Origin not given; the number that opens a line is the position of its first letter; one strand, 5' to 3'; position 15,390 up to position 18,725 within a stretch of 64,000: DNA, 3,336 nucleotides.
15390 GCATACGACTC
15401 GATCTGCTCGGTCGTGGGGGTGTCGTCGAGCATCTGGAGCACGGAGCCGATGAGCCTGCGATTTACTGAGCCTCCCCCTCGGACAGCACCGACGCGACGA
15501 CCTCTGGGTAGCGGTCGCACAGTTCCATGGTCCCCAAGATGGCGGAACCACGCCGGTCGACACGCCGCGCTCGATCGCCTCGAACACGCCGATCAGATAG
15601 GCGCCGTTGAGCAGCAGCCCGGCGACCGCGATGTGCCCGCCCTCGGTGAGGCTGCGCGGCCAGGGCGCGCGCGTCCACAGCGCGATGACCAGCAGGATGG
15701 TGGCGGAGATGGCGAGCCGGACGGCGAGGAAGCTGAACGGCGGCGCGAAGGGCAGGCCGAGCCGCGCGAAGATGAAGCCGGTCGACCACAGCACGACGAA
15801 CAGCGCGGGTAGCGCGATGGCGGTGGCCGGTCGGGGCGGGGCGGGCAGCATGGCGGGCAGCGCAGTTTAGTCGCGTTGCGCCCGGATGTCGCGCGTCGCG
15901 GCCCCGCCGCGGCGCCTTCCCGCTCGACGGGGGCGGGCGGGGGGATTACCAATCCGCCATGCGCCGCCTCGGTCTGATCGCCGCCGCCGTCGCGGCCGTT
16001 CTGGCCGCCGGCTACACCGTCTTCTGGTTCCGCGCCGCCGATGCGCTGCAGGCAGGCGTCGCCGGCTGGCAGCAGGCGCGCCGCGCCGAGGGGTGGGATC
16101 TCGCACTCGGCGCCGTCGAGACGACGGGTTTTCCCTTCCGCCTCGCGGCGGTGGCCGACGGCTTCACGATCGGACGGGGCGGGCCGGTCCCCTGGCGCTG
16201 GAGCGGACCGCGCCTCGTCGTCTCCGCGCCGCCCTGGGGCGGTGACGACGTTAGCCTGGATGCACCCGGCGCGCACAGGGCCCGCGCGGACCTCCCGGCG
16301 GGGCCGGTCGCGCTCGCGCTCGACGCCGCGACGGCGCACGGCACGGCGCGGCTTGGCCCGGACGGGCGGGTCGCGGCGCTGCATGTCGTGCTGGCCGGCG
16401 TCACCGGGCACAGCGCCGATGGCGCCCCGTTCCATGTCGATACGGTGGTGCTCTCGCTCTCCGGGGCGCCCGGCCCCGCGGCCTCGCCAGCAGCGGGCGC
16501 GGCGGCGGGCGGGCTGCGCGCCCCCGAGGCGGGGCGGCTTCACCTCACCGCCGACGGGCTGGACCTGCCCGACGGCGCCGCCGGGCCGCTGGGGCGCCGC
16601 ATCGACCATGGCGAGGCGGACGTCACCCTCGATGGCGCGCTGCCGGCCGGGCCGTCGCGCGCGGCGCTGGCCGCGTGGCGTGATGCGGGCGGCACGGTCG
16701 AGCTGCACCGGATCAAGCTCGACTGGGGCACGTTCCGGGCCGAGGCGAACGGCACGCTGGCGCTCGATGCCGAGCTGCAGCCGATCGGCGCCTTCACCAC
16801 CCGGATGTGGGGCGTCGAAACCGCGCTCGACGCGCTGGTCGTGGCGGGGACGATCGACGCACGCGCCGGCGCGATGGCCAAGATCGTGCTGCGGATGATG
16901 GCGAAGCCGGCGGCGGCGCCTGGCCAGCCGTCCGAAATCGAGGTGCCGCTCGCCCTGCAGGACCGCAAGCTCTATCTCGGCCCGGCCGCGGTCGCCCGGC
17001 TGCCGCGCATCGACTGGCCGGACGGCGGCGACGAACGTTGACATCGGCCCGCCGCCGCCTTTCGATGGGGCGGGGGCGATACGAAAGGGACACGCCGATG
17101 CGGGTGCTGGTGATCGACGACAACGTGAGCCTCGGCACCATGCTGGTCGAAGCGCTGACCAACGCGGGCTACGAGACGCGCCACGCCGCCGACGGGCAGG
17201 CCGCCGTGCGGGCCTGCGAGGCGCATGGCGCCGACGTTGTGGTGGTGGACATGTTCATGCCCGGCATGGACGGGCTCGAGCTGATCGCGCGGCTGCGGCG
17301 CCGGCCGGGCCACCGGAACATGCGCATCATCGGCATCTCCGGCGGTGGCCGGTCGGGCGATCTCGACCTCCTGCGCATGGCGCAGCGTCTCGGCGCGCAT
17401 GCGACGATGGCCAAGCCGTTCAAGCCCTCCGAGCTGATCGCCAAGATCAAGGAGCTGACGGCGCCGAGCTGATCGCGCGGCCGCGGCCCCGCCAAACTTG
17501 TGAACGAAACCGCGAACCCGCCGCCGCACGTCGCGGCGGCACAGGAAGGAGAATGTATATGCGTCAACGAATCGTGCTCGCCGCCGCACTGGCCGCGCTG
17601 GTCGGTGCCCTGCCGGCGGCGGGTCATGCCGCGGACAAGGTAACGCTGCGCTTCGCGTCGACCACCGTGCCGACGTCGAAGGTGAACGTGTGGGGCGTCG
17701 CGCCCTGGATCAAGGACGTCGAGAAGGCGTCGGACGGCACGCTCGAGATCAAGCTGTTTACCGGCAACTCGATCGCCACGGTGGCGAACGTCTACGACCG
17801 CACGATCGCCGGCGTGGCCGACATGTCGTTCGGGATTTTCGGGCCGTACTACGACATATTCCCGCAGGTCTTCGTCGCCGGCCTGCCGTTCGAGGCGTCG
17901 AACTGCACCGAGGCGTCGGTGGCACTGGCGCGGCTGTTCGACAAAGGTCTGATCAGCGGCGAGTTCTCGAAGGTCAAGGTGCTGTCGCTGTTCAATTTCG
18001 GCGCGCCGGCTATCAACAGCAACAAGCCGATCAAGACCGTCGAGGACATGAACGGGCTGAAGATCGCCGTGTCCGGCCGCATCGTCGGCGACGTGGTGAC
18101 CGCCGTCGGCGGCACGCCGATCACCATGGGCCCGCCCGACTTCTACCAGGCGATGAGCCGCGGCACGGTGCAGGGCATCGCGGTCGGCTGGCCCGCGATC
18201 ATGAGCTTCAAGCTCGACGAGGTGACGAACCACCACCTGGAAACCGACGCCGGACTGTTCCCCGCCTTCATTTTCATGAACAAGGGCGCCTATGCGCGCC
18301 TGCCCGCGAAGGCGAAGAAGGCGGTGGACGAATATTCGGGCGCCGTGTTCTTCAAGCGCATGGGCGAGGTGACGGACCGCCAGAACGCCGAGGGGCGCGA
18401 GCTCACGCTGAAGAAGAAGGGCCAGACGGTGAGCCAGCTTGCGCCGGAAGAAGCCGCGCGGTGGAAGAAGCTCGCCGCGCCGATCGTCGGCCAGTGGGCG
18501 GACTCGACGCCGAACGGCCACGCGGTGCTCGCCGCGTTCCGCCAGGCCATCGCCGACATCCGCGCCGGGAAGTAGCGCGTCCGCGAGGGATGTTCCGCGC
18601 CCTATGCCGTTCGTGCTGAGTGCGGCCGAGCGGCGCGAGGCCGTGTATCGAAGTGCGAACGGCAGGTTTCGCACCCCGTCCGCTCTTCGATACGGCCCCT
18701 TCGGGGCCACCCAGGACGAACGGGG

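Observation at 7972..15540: Methylase-linked Z1 / DUF4420 / AIPR operon (Mza-like defence cluster) whose ATPase gene is cut off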

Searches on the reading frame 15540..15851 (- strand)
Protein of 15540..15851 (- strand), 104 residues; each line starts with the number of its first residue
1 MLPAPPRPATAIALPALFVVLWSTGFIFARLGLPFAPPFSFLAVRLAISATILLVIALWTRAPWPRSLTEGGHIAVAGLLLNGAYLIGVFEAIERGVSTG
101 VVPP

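Call 10: search_protein_families(library=pfam, proteins=[window:15540-15851:-], max_evalue=0.001)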
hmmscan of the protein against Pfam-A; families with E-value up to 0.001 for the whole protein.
window:15540-15851:- (104 aa): 1 family
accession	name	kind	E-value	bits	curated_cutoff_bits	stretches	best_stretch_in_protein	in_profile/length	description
PF00892.27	EamA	-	2.2e-07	31.7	28.2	1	13-98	5-89/135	EamA-like transporter family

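Call 48: find_homologous_proteins(query=window:15546-15851:-, max_evalue=1e-10)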
Query seq(102 aa) (102 aa): 80 proteins with E <= 1e-10 among 119 candidates.
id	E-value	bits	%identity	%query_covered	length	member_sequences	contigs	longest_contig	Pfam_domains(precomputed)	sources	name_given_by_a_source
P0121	2.6e-26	110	57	97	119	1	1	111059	PF00892.27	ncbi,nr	ncbi:MAG: EamA family transporter [Arhodomonas sp.]|nr:EamA family transporter [Arhodomonas sp.]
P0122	3.7e-25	106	58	93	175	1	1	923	PF00892.27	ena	-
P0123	1.1e-24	105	61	90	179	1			PF00892.27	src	-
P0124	1.3e-24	104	58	94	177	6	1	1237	PF00892.27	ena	-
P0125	2.2e-24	104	60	83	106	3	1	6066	-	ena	-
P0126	5.7e-24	102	59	94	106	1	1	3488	-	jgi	jgi:drug/metabolite transporter (DMT)-like permease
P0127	6.9e-24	102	59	93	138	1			PF00892.27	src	-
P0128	7.5e-24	102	62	89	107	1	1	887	PF00892.27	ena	-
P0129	8.5e-24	102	63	88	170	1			PF00892.27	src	-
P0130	1.1e-23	101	59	96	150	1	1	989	PF00892.27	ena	-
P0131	1.5e-23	101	58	88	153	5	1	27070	PF00892.27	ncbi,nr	ncbi:DMT family transporter, partial [Pseudomonas aeruginosa]|nr:DMT family transporter [Pseudomonas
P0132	1.7e-23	101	61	88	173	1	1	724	PF00892.27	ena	-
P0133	5.7e-23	99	59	96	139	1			PF00892.27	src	-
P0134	6.0e-23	99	60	85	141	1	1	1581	PF00892.27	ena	-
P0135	1.3e-22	98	57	95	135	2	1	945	PF00892.27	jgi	jgi:drug/metabolite transporter (DMT)-like permease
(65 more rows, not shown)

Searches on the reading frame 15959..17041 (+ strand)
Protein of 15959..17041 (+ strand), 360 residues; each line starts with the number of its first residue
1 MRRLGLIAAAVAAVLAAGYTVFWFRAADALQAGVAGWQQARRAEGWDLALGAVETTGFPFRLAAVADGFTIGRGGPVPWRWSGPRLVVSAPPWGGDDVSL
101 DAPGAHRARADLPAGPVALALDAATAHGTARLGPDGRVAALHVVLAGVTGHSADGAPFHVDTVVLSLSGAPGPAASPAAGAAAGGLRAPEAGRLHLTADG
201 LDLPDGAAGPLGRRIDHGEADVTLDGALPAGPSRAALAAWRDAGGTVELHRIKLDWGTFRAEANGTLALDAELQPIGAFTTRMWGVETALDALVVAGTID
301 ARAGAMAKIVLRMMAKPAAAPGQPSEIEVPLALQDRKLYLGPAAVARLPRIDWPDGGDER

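Call 46: search_protein_families(library=pfam, proteins=[window:15959-17041:+], max_evalue=0.01)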
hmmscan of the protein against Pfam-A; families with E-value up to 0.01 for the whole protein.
window:15959-17041:+ (360 aa): 1 family
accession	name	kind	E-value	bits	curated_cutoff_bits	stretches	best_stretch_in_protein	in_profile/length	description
PF09898.14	DUF2125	-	1.1e-45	157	24.2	1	23-349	1-319/319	Uncharacterized protein conserved in bacteria (DUF2125)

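Call 67: search_protein_families(library=padloc, proteins=[window:15959-17041:+], max_evalue=0.01)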
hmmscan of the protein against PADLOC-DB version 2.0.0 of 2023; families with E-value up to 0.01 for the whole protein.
window:15959-17041:+ (360 aa): 0 families

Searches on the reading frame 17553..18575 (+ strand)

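Call 46: search_protein_families(library=pfam, proteins=[window:17553-18575:+], max_evalue=0.01)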
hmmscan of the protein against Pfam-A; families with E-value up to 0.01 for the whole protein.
window:17553-18575:+ (340 aa): 1 family
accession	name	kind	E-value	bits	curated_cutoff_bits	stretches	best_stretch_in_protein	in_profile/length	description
PF03480.18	DctP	-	4.5e-37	128.4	23.4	1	36-314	2-281/286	Bacterial extracellular solute-binding protein, family 7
